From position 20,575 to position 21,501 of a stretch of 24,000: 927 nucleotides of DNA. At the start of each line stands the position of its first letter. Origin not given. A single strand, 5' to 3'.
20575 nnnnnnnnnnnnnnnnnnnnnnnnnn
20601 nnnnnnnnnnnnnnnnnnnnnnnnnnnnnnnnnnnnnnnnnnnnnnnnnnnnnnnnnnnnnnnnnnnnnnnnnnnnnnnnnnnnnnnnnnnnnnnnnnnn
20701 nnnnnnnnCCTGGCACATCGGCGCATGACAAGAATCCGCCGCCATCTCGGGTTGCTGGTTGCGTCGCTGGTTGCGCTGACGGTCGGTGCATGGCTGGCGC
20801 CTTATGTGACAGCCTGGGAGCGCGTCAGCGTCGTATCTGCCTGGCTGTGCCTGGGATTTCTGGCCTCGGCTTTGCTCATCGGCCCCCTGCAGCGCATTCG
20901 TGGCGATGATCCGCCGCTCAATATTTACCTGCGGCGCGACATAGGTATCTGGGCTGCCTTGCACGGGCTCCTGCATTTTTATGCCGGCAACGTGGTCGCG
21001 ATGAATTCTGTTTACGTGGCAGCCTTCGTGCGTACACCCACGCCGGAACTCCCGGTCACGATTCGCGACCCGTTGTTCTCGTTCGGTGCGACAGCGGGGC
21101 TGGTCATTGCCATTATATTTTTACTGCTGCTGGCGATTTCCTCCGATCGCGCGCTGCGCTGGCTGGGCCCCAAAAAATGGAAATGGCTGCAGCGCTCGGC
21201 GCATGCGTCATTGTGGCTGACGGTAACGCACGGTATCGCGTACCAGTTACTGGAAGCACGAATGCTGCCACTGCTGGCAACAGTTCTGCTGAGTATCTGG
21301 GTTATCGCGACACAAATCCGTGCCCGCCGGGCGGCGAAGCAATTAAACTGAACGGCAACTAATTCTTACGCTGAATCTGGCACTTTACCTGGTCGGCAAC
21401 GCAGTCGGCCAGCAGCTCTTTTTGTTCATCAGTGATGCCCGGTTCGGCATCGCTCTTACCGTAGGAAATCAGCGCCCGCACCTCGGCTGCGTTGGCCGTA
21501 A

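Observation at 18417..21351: Irr-type regulator next to an exported HemF-like protein coupled to an MsrQ-like haem-b membrane protein: a candidate undescribed periplasmic tetrapyrrole or redox module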

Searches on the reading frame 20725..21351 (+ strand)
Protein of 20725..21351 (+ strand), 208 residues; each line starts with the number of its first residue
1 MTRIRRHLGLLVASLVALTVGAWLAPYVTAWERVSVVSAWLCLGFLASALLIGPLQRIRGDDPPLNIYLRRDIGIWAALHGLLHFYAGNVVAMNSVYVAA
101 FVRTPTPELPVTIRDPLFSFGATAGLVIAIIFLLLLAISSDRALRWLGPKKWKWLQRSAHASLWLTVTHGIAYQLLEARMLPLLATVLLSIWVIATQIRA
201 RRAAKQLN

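Call 3: search_protein_families(library=pfam, proteins=[window:20725-21351:+], max_evalue=0.1)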
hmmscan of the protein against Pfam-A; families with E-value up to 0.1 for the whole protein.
window:20725-21351:+ (208 aa): 1 family
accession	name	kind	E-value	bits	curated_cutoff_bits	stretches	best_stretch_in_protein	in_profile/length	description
PF01794.25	Ferric_reduct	-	0.00059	20.3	28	1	41-158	4-112/121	Ferric reductase like transmembrane component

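Call 4: search_protein_families(library=ncbifam, proteins=[window:20725-21351:+], max_evalue=0.1)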
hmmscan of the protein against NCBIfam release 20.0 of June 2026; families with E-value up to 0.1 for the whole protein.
window:20725-21351:+ (208 aa): 2 families
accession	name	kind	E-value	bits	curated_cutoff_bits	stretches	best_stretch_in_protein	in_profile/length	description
NF003831.1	PRK05419.1-2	equivalog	0.00078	19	130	1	43-170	52-164/212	protein-methionine-sulfoxide reductase heme-binding subunit MsrQ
NF040998.1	MamZ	equivalog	0.0071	14.8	650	1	43-175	478-596/633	magnetosome biogenesis transporter MamZ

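Call 19: find_homologous_proteins(query=window:20725-21351:+)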
Query window:20725-21351:+ (208 aa): 99 proteins with E <= 0.001 among 2840 candidates.
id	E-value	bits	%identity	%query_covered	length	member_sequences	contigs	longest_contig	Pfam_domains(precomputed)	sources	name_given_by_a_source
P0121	4.2e-127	440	100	100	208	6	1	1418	-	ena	-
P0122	1.1e-95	337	80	90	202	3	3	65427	-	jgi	jgi:sulfoxide reductase heme-binding subunit YedZ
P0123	2.4e-81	291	69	97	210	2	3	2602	PF01794.26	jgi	jgi:DMSO/TMAO reductase YedYZ heme-binding membrane subunit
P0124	2.4e-80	287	64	97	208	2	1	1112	-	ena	-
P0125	1.4e-76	275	63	97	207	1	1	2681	PF01794.26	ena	-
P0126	3.1e-73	264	64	97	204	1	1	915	PF01794.26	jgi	jgi:sulfoxide reductase heme-binding subunit YedZ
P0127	4.1e-69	251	62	99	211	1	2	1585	PF01794.26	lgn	-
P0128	3.8e-68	247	63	99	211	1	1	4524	PF01794.26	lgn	-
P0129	5.4e-68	247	62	93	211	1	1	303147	PF01794.26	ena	-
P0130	6.3e-68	247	60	99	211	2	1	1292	PF01794.26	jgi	jgi:methionine sulfoxide reductase heme-binding subunit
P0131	1.2e-67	246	61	97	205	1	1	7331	-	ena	-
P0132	1.2e-67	246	62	100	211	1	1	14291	PF01794.26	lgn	-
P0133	1.7e-67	245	62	100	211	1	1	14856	PF01794.26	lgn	-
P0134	1.9e-67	245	63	91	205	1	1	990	PF01794.26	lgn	-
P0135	9.2e-67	243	63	87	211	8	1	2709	PF01794.26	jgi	-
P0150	8.0e-59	217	52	99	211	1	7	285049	-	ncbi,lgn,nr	ncbi:MAG: hypothetical protein GY727_00250 [Gammaproteobacteria bacterium]|nr:hypothetical protein [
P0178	3.3e-37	146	42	99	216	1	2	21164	-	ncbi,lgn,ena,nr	ncbi:MAG: hypothetical protein QNJ73_16285 [Gammaproteobacteria bacterium]|nr:hypothetical protein [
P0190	4.9e-24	103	34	98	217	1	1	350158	-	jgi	jgi:sulfoxide reductase heme-binding subunit YedZ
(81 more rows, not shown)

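Call 20: find_encoding_contigs(protein=P0129, flank=5000, max_places=2)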
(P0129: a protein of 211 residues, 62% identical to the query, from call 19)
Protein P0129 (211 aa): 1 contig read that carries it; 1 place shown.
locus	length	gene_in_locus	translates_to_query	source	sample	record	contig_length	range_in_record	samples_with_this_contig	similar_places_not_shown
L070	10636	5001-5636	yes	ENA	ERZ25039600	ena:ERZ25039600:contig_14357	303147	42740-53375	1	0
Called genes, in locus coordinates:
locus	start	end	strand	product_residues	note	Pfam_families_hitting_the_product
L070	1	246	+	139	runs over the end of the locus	-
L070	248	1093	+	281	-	PF01925:TauE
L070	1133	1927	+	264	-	PF05875:Ceramidase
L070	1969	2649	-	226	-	PF16743:PliI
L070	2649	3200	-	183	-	PF13505:OMP_b-brl, PF01389:OmpA_membrane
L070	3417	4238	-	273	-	-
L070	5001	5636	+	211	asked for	PF01794:Ferric_reduct (weak)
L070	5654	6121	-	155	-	-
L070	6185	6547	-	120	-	PF02353:CMAS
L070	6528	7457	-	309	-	PF02353:CMAS, PF08241:Methyltransf_11 (weak), PF13649:Methyltransf_25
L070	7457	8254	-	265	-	PF07103:DUF1365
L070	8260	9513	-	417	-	PF01266:DAO (faint), PF01593:Amino_oxidase, PF13450:NAD_binding_8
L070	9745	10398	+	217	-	PF12680:SnoaL_2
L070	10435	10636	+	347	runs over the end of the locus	PF02353:CMAS, PF05175:MTS, PF13489:Methyltransf_23, PF02390:Methyltransf_4, PF13847:Methyltransf_31, PF08241:Methyltransf_11, PF08242:Methyltransf_12, PF13649:Methyltransf_25, +3 more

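Call 21: find_encoding_contigs(protein=P0150, flank=5000, max_places=2)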
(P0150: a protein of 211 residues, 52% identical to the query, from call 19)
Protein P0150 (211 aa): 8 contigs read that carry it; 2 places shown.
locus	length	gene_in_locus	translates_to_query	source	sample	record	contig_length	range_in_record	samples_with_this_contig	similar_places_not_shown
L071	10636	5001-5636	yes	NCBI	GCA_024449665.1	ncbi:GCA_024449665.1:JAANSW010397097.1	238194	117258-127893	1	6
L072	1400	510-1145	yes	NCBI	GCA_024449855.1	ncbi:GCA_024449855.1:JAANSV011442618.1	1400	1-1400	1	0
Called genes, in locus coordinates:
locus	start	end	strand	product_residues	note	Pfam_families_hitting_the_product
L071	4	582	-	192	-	PF07963:N_methyl (weak), PF12019:GspH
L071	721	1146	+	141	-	PF01475:FUR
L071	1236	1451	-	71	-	-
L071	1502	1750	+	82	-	PF00076:RRM_1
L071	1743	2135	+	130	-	-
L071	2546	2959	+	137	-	-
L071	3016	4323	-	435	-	PF07690:MFS_1, PF00083:Sugar_tr (weak)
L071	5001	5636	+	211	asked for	-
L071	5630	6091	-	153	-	-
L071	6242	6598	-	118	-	-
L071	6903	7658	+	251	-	PF02525:Flavodoxin_2, PF03358:FMN_red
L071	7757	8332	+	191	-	PF02441:Flavoprotein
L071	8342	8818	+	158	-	PF01243:PNPOx_N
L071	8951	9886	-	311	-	PF03060:NMO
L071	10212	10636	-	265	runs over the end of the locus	PF00106:adh_short, PF08659:KR, PF13561:adh_short_C2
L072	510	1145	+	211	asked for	-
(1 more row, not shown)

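Call 22: find_encoding_contigs(protein=P0178, flank=5000, max_places=2)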
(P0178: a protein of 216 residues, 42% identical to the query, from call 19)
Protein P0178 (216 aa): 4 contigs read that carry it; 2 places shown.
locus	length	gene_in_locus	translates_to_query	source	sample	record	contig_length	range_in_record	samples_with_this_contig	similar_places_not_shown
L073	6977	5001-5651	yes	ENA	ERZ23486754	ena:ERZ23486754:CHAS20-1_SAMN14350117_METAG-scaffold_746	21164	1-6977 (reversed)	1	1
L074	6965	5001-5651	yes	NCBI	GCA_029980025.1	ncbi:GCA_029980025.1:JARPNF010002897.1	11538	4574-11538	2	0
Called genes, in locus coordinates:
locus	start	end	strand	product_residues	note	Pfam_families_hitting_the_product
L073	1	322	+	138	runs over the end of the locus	PF04355:BamE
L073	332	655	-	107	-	PF03658:Ub-RnfH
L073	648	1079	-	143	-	PF10604:Polyketide_cyc2, PF03364:Polyketide_cyc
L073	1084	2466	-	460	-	PF00209:SNF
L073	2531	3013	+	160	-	PF01668:SmpB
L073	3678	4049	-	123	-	-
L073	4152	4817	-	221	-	-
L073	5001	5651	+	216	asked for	-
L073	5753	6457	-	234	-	-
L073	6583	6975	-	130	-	?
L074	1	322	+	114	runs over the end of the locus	PF04355:BamE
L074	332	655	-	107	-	PF03658:Ub-RnfH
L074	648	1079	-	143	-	PF10604:Polyketide_cyc2, PF03364:Polyketide_cyc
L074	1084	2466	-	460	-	PF00209:SNF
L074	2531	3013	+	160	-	PF01668:SmpB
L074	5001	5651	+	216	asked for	-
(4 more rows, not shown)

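Call 23: find_encoding_contigs(protein=P0131, flank=5000, max_places=2)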
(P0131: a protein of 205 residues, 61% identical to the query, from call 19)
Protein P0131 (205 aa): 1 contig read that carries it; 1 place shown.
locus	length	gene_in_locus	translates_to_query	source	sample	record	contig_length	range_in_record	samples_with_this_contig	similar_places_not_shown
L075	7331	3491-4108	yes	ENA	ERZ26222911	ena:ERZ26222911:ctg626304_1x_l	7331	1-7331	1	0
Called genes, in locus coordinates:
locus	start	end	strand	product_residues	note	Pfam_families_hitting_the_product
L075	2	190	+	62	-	?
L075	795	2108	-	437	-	PF00083:Sugar_tr (weak), PF03137:OATP (faint), PF07690:MFS_1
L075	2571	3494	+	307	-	PF01218:Coprogen_oxidas (weak)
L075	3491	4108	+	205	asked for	-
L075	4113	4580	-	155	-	-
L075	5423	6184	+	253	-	PF02525:Flavodoxin_2, PF03358:FMN_red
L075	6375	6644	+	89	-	PF02441:Flavoprotein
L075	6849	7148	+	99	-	-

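Call 24: find_encoding_contigs(protein=P0122, flank=5000, max_places=3)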
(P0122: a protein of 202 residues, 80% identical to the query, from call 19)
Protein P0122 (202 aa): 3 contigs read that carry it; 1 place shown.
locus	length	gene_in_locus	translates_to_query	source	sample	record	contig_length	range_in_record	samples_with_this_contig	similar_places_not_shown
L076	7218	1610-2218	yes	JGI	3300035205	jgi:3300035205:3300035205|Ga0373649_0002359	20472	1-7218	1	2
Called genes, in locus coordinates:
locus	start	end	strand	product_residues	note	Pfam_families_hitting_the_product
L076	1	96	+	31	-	?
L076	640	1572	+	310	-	PF01218:Coprogen_oxidas (weak)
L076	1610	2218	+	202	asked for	-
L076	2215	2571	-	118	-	-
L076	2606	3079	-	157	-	-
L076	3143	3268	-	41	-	-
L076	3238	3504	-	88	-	-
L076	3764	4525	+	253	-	PF02525:Flavodoxin_2, PF03358:FMN_red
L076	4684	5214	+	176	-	PF02441:Flavoprotein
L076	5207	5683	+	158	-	PF01243:PNPOx_N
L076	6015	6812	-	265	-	PF00106:adh_short, PF08659:KR, PF13561:adh_short_C2, PF23441:SDR (weak)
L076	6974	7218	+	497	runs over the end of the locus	PF20695:UbiD_N, PF01977:UbiD, PF20696:UbiD_C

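Call 25: find_encoding_contigs(protein=P0190, flank=5000, max_places=2)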
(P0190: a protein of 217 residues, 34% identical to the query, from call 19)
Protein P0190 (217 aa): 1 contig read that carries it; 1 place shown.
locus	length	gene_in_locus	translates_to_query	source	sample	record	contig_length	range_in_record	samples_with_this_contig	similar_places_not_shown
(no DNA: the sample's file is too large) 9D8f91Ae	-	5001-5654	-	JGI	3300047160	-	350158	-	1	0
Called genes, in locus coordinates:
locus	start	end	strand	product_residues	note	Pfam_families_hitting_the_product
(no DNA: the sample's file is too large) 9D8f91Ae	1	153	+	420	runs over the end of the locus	PF02321:OEP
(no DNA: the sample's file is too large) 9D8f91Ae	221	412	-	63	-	-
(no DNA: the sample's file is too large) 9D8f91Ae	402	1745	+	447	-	PF25919:BSH_CusB, PF25973:BSH_CzcB (weak), PF25869:3HB_CusB (faint), PF25944:Beta-barrel_RND, PF25954:Beta-barrel_RND_2, PF25975:CzcB_C (weak), PF13115:YtkA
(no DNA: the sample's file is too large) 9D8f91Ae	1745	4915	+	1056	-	PF00873:ACR_tran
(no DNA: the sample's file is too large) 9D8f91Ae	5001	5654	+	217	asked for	-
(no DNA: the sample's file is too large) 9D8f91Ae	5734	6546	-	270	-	-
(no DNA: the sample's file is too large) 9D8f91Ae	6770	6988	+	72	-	-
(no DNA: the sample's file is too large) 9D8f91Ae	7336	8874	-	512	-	PF14040:DNase_NucA_NucB, PF09346:SMI1_KNR4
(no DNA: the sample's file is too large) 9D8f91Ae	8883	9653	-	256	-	PF13276:HTH_21, PF00665:rve, PF13683:rve_3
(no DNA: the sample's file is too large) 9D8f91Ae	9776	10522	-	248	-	PF01527:HTH_Tnp_1, PF13384:HTH_23 (weak)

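Call 27: find_related_loci(query=A2, collection=metagenome_contigs, flank=4000)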
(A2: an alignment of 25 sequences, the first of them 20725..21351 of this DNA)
Query A2 (208 aa) in metagenome_contigs; peptide patterns used: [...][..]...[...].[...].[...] (x = any residue, [..] = any of these).
599 stretches matched a pattern (row limit reached: there are more); 581 encode a relative of the query (tblastn E <= 1e-3); the best 80 are kept; 80 distinct loci.
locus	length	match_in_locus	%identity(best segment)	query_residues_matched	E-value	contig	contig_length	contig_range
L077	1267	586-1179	60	3-200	2e-58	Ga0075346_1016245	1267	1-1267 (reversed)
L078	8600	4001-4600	56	1-200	8e-52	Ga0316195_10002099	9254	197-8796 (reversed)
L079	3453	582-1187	45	2-202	3e-45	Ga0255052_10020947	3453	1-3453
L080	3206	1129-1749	47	1-206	4e-45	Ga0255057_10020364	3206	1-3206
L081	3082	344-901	48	3-188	1e-42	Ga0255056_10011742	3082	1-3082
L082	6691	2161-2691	44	3-179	3e-42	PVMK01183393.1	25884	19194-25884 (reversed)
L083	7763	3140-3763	43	2-208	4e-40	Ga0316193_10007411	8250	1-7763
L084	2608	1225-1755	42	3-179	6e-38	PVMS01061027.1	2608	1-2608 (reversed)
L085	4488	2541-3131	42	3-198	3e-37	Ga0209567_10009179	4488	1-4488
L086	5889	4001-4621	42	2-207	1e-34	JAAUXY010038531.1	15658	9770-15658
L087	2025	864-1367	43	32-198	3e-32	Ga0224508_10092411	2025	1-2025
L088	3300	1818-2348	39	3-182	8e-32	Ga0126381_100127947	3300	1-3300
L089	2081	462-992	40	3-179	2e-31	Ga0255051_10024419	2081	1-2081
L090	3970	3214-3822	41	1-202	3e-31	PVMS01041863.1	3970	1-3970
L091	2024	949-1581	36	1-208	2e-31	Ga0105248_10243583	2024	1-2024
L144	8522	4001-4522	37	3-179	1e-25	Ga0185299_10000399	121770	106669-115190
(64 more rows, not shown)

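Call 71: search_solved_structures(query=A2, max_evalue=1)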
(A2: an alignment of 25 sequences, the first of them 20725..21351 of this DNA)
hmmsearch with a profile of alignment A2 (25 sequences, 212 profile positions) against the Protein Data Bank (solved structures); distinct sequences matched with E-value up to 1: 5.
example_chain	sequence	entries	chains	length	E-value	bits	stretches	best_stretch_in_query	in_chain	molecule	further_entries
22cr_R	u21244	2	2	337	0.17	14.6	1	132-170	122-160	C5a anaphylatoxin chemotactic receptor 2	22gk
9v35_A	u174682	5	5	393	0.22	14.2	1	132-170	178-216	C5a anaphylatoxin chemotactic receptor 2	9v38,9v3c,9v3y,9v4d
4qnc_A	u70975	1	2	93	0.23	14.2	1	141-196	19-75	chemical transport protein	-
5uhq_A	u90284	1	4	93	0.23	14.1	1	142-196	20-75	Sugar transporter SemiSWEET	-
5uhs_A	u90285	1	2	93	0.24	14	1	141-196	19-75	Sugar transporter SemiSWEET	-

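Call 74: predict_structure(alignment_id=A2)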
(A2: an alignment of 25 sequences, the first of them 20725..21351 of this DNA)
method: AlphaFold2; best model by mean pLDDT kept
length: 208 residues; sequences in the alignment: 25
mean_pLDDT: 93.5   pTM: 0.89
mean pLDDT of the five models: 93.5, 92.5, 92.0, 90.5, 88.5
residues with pLDDT >= 90: 171; 70-90: 34; 50-70: 3; < 50: 0
segments of 3 or more residues with pLDDT < 50: none
pLDDT, mean of each block of 10 residues (from residue 1): 92 98 96 98 97 91 77 97 98 93 92 96 98 93 90 86 96 96 97 96 86
secondary structure, 60 per line:
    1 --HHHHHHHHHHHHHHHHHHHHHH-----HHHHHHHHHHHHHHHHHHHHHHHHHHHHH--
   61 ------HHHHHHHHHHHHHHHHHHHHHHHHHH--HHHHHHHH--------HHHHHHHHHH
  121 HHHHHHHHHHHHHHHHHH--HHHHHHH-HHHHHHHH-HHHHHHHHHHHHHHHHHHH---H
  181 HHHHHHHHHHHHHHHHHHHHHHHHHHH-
elements in order: H3-24 H30-58 H67-92 H95-102 H111-138 H141-147 H149-156 H158-176 H180-207

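Call 76: fold_search(model_id=the predicted structure, library=pdb)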
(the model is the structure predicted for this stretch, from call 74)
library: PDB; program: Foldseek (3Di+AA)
matches with E <= 10: 369; with E <= 0.001: 0
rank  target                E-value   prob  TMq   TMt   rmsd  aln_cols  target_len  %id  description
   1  6hcy_A                2.6e-03  1.00  0.58  0.30   6.4       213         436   16  human STEAP4 bound to NADP, FAD, heme and Fe(III)-NTA. (released 2018-10-24)
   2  6y9b_A                7.7e-03  1.00  0.63  0.55   5.8       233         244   14  Cryo-EM structure of trimeric human STEAP1 bound to three Fab120.545 fragments (released 2020-05-20)
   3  7tai_A                9.3e-03  1.00  0.67  0.36   4.7       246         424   14  Structure of STEAP2 in complex with ligands (released 2023-01-25)
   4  8ucd_C                1.6e-02  1.00  0.58  0.52   5.0       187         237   14  Cryo-EM structure of human STEAP1 in complex with AMG 509 Fab (released 2023-11-22)
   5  8ucd_A                2.0e-02  1.00  0.61  0.54   5.0       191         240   15  Cryo-EM structure of human STEAP1 in complex with AMG 509 Fab (released 2023-11-22)
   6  8u85_A                2.6e-02  1.00  0.51  0.20   7.6       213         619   15  Structural Basis of Human NOX5 Activation (released 2024-05-01)
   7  8ucd_B                3.1e-02  1.00  0.61  0.54   5.9       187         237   16  Cryo-EM structure of human STEAP1 in complex with AMG 509 Fab (released 2023-11-22)
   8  5o0t                  8.2e-02  1.00  0.53  0.53   6.8       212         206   11  CRYSTAL STRUCTURE OF TRANS-MEMBRANE DOMAIN OF Cylindrospermum stagnale NADPH-OXIDASE 5 (NOX5) (released 2017-06-28)
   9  2vpw_C                3.5e-01  0.84  0.35  0.30   9.5       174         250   13  Polysulfide reductase with bound menaquinone (released 2008-06-10)
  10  5uni_B                3.5e-01  0.25  0.21  0.18  18.9       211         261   12  Critical role of water molecules for proton translocation of the membrane-bound transhydrogenase (released 2017-05-10)
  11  4o93_D                4.6e-01  0.25  0.24  0.20  20.1       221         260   14  Crystal structure of Thermus thermophilis transhydrogeanse domain II dimer (released 2014-12-31)
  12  2jsw_MODEL_1_A        6.6e-01  0.51  0.32  0.35  10.8       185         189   16  Solution Structure of the R13 Domain of Talin (released 2008-01-29)
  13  7uw9_i                6.6e-01  0.10  0.16  0.19  18.8       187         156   14  Citrus V-ATPase State 1, H in contact with subunit a (released 2022-07-06)
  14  8b4o_A                7.6e-01  0.51  0.37  0.21   9.3       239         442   12  Cryo-EM structure of cytochrome bd oxidase from C. glutamicum (released 2022-12-28)
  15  8tn1_A                8.0e-01  0.75  0.36  0.45   6.5       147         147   11  De novo designed protein binds poly ADP ribose polymerase inhibitors (PARPi) - apo (released 2024-04-24)
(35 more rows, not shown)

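Call 90: search_protein_families(library=pfam, max_evalue=0.001, proteins=[L144:1494-3971:+])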
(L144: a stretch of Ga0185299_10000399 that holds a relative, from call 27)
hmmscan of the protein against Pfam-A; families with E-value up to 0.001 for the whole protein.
L144:1494-3971:+ (825 aa): 6 families
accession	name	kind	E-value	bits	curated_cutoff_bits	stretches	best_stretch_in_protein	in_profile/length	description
PF00122.25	E1-E2_ATPase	-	3.2e-59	199.9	28.1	1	311-492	2-180/181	E1-E2 ATPase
PF00702.32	Hydrolase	-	2.7e-37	129.5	26.4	1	509-725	1-191/191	haloacid dehalogenase-like hydrolase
PF19335.5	HMBD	-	7.9e-27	93.3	23.6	2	126-151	2-27/28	Heavy metal binding domain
PF04945.19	YHS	-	1.4e-15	57.5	30.3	1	12-57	1-45/47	YHS domain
PF08282.18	Hydrolase_3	-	2.1e-08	34.7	20.9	0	645-684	16-55/255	haloacid dehalogenase-like hydrolase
PF12710.13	HAD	-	0.00011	23.2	27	1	644-721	88-188/189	haloacid dehalogenase-like hydrolase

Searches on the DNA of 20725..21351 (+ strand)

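Call 51: search_rna_families(sources=[L077, L072], threshold=evalue, max_evalue=1)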
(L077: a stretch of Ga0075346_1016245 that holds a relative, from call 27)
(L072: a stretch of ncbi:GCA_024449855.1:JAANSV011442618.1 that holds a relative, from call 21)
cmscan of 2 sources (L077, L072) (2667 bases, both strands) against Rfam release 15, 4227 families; matches with E-value up to 1: 1.
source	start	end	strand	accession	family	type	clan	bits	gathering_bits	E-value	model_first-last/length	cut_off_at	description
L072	188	258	-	RF04335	Plastid-rpl20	Cis-reg;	-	29.1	53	0.2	1-80/80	no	Plastid-rpl20 3UTR RNA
